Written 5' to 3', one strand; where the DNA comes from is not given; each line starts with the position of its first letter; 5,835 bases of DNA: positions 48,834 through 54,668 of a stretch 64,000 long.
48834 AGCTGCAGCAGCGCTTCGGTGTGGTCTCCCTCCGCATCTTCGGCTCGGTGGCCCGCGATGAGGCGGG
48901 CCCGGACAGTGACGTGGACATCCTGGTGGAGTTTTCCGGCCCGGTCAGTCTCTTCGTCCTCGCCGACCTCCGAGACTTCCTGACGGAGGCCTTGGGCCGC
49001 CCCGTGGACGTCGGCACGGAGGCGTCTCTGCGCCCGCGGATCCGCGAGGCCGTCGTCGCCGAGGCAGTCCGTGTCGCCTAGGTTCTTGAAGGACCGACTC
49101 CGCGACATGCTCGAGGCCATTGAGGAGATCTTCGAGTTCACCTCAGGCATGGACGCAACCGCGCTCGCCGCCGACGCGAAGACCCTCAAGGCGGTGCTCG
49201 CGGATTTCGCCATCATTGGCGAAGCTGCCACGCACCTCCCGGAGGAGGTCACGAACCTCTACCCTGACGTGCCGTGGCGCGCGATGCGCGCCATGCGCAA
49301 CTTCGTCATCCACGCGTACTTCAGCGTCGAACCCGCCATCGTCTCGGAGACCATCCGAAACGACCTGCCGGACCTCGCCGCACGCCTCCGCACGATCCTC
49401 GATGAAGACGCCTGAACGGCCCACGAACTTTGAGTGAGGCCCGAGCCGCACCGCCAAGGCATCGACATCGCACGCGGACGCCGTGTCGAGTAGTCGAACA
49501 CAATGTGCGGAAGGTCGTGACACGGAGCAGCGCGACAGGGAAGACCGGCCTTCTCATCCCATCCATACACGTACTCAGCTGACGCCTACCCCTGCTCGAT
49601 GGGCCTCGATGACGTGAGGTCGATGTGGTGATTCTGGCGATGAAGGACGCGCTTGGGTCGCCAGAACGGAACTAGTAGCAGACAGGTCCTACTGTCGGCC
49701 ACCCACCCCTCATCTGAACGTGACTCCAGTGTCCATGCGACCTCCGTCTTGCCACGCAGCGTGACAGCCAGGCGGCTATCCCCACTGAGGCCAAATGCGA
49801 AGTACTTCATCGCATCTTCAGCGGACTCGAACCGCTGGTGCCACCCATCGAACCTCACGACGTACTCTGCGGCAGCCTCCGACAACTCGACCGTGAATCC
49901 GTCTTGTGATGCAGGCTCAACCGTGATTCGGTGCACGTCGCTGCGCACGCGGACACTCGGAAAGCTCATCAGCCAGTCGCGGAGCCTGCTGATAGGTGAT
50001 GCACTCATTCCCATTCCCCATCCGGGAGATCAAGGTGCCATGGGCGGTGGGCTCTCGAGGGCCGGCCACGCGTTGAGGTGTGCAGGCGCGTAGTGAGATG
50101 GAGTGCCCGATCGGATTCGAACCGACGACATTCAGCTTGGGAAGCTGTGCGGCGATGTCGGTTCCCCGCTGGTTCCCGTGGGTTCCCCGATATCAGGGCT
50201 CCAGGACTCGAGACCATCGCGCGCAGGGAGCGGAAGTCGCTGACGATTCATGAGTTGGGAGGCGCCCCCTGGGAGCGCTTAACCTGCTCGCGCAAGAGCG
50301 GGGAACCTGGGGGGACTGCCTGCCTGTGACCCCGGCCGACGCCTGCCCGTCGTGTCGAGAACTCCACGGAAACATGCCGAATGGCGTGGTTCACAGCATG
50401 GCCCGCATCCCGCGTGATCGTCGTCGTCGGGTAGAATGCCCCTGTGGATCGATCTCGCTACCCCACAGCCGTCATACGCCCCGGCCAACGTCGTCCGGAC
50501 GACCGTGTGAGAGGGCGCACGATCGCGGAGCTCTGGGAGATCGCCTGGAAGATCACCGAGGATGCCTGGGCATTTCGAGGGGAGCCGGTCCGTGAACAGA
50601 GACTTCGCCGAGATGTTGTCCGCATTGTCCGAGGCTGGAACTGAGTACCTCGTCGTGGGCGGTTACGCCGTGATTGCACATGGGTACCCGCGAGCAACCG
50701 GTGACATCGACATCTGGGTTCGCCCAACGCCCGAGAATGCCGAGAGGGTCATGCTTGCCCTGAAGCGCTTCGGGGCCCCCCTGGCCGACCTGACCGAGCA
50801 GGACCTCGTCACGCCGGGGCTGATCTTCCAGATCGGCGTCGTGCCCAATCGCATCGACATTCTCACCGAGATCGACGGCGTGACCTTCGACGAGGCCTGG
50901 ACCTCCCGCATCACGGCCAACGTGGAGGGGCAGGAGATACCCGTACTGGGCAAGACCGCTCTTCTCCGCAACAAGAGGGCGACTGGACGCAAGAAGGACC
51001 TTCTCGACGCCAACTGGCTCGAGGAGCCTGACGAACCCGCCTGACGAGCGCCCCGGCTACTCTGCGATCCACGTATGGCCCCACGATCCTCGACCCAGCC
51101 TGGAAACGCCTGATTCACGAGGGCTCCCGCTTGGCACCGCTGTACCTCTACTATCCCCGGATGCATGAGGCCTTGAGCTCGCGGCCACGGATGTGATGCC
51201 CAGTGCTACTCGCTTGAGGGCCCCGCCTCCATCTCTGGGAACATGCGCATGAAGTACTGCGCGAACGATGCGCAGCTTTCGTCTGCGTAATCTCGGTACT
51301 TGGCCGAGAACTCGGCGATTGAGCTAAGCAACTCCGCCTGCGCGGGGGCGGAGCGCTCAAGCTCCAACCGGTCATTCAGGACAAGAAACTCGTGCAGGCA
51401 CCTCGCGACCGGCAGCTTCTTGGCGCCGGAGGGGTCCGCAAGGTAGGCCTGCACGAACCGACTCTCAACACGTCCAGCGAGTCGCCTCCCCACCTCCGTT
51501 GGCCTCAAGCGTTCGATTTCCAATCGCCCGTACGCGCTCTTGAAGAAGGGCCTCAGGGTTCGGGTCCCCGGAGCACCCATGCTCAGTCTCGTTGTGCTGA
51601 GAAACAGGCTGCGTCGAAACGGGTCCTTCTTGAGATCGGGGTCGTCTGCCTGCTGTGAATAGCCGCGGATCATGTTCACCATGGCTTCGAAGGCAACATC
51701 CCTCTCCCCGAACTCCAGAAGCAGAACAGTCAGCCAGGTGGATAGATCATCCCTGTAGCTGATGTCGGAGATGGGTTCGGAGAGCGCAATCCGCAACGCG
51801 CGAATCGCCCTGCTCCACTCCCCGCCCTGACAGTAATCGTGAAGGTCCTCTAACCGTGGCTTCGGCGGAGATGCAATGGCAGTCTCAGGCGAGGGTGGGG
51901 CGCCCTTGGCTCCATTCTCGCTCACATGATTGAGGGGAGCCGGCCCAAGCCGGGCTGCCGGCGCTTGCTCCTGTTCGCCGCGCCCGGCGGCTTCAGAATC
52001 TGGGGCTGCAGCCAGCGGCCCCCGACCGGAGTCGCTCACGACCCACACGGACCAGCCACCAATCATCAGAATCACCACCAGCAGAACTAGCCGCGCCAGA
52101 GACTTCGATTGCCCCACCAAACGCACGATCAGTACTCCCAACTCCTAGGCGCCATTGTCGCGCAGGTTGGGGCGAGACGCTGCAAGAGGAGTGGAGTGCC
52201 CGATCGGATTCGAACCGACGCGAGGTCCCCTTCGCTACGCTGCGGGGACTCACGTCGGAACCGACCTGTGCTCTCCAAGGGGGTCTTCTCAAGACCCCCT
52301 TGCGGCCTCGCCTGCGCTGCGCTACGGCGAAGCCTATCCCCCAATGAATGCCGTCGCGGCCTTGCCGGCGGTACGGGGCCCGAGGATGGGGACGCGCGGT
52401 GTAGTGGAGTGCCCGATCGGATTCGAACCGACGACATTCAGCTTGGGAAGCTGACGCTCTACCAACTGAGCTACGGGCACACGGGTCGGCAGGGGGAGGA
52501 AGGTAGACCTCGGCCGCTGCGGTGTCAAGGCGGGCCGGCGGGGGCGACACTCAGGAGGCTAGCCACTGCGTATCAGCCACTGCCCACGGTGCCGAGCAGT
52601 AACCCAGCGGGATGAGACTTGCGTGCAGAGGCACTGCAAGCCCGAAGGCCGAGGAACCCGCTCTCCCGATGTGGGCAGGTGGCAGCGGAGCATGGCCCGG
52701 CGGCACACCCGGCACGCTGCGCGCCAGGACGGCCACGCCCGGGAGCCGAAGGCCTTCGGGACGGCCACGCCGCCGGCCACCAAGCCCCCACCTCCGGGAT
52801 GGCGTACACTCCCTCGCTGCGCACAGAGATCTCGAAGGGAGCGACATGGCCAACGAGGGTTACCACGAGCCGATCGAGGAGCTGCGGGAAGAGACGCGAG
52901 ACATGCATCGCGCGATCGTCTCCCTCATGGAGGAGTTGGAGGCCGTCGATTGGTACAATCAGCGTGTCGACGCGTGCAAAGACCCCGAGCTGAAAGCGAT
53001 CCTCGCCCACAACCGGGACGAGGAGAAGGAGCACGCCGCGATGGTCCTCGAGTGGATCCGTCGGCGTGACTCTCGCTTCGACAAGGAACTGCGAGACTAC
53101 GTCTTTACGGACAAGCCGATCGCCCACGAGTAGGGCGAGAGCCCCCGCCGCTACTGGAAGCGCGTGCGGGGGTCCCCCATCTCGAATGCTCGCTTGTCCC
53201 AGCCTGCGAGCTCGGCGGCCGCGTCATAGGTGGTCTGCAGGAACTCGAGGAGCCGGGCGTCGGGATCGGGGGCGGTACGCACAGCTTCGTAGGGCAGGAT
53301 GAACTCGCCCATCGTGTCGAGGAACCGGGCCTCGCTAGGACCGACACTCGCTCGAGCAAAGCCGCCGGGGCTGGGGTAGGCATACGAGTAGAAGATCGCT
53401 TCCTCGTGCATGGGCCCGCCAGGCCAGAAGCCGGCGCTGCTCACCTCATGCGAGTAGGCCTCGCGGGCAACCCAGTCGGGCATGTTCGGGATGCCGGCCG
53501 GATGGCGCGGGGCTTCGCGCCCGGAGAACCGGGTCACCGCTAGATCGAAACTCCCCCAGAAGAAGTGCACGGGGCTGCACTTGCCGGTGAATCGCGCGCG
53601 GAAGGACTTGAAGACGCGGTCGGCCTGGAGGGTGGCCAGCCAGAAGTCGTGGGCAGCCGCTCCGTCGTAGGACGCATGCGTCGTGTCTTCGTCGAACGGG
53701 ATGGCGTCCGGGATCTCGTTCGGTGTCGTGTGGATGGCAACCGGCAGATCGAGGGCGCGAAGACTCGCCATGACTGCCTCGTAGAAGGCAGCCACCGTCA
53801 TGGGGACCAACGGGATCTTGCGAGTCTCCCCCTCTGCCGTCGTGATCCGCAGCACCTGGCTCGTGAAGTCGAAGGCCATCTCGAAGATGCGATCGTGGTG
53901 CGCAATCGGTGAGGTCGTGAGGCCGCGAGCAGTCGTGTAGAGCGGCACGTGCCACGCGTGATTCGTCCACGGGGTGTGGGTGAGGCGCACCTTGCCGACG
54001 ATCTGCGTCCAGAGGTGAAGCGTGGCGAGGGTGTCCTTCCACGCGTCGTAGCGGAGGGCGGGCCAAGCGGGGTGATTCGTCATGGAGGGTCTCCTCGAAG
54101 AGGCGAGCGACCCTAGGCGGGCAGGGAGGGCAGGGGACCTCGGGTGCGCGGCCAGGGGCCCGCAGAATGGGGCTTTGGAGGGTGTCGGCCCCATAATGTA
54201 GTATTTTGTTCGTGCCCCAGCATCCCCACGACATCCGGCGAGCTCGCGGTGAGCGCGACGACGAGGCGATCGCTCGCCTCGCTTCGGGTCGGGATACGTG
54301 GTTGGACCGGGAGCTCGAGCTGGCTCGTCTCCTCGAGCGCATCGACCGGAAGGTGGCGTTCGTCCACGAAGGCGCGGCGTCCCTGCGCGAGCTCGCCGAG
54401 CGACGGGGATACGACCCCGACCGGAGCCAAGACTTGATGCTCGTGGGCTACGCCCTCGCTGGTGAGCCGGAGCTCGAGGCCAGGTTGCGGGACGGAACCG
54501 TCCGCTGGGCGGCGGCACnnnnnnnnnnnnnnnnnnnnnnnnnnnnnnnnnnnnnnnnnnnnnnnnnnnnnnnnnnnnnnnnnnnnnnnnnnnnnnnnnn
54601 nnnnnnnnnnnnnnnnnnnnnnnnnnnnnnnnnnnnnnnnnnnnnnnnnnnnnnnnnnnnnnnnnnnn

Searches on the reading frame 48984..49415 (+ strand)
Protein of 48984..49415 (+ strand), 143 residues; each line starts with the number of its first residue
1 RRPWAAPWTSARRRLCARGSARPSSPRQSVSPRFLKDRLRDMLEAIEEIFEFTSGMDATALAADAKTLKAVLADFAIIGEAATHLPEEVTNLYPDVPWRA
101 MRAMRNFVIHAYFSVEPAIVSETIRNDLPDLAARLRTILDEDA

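Call 51: search_protein_families(library=pfam, proteins=[window:48984-49415:+], max_evalue=0.01)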
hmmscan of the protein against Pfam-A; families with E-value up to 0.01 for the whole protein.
window:48984-49415:+ (143 aa): 1 family
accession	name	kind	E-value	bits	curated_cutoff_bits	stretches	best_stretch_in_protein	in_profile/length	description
PF01934.22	HepT-like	-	1e-24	87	23.5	1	42-138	1-120/120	Ribonuclease HepT-like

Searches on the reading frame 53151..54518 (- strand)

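Call 10: search_protein_families(library=pfam, proteins=[window:53151-54518:-], max_evalue=0.01)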
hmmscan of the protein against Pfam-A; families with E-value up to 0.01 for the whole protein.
window:53151-54518:- (455 aa): 1 family
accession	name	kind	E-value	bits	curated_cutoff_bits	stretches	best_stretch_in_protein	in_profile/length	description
PF19459.4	DUF5996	-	7.3e-139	462.4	25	1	152-446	1-295/296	Family of unknown function (DUF5996)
